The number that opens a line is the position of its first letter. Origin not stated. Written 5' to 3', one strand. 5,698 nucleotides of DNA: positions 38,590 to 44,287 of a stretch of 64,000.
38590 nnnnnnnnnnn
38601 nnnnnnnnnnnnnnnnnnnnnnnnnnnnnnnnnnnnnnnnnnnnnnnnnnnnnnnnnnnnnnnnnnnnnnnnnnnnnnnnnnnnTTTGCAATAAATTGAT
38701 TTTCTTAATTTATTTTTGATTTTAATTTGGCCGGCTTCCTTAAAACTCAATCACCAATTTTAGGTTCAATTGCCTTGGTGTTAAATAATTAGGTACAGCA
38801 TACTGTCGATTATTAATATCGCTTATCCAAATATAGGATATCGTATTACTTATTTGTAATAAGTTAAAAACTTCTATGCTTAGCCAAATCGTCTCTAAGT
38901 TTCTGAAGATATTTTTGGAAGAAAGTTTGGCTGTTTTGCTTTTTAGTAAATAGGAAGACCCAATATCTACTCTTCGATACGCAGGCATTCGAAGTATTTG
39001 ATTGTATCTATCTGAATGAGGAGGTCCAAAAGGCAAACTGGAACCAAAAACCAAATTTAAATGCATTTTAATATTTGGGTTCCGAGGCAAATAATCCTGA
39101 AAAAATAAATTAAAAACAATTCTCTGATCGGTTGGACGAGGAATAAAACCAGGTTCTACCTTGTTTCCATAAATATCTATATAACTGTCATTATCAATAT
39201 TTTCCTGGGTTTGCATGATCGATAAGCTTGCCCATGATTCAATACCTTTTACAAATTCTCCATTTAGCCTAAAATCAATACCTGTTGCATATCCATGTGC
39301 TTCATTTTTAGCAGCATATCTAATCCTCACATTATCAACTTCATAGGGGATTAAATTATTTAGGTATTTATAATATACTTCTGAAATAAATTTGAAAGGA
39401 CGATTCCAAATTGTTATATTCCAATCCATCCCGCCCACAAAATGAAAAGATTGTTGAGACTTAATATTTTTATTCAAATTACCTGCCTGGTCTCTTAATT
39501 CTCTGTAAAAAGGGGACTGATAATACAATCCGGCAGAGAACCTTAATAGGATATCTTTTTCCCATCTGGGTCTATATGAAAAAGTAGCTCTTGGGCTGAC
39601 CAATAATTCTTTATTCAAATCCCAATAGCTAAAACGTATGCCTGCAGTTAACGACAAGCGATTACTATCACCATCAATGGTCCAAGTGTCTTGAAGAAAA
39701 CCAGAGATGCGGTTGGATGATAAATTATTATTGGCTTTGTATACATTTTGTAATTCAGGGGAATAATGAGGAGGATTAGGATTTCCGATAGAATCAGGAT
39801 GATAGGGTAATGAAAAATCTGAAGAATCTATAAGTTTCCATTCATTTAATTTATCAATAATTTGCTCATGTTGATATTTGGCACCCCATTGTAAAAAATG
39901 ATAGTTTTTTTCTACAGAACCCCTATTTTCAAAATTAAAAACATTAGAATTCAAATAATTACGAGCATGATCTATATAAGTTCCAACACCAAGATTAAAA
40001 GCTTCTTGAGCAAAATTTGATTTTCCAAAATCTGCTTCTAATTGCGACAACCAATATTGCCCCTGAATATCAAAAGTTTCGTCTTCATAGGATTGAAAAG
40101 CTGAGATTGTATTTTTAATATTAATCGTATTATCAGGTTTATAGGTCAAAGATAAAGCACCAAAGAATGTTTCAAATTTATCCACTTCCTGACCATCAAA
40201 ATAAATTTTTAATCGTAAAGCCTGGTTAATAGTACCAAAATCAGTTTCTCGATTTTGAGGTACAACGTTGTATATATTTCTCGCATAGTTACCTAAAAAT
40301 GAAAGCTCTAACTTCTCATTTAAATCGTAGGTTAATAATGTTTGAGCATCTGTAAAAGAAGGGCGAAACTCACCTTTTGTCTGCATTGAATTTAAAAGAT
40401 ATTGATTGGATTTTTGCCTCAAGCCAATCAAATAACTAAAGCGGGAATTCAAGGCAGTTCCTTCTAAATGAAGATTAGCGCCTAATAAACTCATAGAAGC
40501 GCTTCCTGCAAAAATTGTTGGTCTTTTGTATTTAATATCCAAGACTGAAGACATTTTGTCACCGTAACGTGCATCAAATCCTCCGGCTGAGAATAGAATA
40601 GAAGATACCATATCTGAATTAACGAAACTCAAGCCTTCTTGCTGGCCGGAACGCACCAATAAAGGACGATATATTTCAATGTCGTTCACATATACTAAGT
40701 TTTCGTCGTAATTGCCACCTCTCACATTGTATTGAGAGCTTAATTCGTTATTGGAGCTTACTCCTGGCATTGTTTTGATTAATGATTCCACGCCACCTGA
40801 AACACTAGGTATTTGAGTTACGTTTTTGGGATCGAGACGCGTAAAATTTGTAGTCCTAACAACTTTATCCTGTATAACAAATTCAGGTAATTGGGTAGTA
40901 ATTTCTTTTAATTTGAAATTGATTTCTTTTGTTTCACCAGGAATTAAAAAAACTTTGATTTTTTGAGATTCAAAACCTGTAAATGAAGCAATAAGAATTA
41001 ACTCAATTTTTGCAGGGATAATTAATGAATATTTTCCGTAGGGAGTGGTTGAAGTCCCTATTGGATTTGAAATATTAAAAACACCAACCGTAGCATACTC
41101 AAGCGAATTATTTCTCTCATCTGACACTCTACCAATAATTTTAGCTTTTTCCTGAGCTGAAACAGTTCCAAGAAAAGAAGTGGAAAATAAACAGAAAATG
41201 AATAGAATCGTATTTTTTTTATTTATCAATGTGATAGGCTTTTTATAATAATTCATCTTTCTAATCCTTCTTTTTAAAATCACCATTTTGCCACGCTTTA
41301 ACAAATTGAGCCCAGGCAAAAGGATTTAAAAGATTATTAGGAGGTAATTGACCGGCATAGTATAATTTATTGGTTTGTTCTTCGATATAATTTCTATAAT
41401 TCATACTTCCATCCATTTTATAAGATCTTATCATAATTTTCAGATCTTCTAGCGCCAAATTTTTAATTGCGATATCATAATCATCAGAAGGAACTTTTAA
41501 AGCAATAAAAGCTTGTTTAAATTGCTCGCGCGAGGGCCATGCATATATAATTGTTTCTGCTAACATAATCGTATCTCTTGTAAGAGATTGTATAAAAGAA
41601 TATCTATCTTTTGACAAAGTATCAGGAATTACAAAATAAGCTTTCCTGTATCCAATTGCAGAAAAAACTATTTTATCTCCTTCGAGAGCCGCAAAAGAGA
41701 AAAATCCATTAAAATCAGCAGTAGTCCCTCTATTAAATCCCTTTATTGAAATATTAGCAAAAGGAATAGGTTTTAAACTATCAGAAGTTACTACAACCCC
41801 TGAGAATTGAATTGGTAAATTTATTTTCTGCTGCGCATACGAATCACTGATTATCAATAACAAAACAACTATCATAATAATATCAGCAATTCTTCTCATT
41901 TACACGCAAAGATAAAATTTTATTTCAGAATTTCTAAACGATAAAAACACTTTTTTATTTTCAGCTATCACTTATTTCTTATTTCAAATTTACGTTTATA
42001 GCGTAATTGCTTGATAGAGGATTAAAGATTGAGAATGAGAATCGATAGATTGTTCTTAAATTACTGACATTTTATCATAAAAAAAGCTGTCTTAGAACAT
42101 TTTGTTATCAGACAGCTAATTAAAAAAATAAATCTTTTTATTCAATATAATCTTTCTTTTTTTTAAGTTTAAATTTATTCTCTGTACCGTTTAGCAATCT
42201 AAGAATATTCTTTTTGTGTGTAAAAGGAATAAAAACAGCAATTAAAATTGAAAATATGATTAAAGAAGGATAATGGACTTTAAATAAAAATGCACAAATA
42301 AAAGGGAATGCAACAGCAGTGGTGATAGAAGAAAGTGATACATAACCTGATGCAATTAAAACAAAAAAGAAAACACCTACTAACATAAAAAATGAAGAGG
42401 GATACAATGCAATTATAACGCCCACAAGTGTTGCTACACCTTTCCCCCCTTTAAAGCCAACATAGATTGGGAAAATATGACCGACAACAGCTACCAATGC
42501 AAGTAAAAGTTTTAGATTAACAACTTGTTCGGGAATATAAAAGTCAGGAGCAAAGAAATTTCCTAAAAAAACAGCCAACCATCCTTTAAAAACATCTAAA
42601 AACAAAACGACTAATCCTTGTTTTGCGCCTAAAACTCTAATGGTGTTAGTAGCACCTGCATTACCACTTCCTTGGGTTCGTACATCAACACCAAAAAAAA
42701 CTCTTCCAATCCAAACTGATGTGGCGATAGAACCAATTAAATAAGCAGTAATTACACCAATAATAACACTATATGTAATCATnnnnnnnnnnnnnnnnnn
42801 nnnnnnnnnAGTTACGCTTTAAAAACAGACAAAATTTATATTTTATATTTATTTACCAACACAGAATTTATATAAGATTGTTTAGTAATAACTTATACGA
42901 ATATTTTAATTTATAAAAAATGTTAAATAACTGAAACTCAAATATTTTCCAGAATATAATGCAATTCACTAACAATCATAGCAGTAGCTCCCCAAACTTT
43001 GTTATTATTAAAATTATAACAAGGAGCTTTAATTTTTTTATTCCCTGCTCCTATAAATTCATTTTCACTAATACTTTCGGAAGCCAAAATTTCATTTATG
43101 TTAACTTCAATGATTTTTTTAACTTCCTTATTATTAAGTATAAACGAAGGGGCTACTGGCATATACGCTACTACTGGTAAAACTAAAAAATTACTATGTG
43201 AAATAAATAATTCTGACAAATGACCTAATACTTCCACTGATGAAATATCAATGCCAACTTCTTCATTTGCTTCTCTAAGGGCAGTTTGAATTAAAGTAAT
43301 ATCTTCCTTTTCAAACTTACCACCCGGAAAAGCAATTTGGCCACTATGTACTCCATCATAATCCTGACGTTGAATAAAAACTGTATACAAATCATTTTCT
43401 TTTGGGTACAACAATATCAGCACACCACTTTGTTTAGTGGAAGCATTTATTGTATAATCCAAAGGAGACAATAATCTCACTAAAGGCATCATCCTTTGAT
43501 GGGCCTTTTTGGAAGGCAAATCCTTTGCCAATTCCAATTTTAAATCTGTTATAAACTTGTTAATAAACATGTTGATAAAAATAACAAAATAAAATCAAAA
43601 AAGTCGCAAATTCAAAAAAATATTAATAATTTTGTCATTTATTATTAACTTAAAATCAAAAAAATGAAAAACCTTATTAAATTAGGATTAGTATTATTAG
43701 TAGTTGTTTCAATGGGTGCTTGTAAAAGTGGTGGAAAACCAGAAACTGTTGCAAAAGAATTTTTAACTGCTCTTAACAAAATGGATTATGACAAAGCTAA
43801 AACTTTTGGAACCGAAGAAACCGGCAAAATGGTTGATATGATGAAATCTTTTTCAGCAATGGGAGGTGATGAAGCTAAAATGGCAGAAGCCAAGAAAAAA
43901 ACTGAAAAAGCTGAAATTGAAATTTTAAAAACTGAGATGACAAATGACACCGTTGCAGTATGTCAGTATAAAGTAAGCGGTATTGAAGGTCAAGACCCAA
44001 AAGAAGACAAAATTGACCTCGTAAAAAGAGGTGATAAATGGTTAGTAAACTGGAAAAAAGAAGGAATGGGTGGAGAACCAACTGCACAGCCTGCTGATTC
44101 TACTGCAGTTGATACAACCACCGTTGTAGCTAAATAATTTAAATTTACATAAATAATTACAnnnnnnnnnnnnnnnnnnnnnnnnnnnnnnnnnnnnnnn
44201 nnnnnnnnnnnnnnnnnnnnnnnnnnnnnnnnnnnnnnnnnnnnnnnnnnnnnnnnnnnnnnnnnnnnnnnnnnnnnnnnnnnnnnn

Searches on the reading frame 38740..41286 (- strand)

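Call 37: search_protein_families(library=ncbifam, proteins=[window:38740-41286:-], max_evalue=0.00001)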
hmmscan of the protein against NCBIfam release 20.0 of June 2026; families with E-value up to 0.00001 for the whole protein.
window:38740-41286:- (848 aa): 1 family
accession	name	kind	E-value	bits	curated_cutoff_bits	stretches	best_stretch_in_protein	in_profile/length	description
NF053692.1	BamP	equivalog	2.2e-06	27.3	230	1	24-143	3-115/251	BamP family beta-barrel-assembly machinery protein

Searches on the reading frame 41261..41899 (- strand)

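Call 16: search_protein_families(library=pfam, proteins=[window:41261-41899:-], max_evalue=0.01)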
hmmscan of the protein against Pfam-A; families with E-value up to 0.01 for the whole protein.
window:41261-41899:- (212 aa): 2 families
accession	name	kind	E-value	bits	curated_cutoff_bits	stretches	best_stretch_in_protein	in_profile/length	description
PF13715.12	CarbopepD_reg_2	-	1.1e-12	48.2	32.2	1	33-117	2-87/88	CarboxypepD_reg-like domain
PF13620.12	CarboxypepD_reg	-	4.8e-07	30.5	32.3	1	33-88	3-63/82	Carboxypeptidase regulatory-like domain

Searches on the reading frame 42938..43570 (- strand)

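Call 16: search_protein_families(library=pfam, proteins=[window:42938-43570:-], max_evalue=0.01)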
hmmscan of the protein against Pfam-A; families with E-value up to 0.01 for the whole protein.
window:42938-43570:- (210 aa): 2 families
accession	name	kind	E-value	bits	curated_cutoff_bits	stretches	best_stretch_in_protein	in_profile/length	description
PF00293.34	NUDIX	-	2e-12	47.7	21.1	1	46-130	2-81/134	NUDIX domain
PF22327.2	Nudt16-like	-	0.006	17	27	1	77-115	33-71/161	U8 snoRNA-decapping enzyme-like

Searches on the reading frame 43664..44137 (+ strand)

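Call 16: search_protein_families(library=pfam, proteins=[window:43664-44137:+], max_evalue=0.01)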
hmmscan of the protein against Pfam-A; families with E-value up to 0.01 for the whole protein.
window:43664-44137:+ (157 aa): 1 family
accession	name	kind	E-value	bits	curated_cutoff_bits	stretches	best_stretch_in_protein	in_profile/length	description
PF12870.14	DUF4878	-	1.5e-06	28.9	24.1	1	23-129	4-112/112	Domain of unknown function (DUF4878)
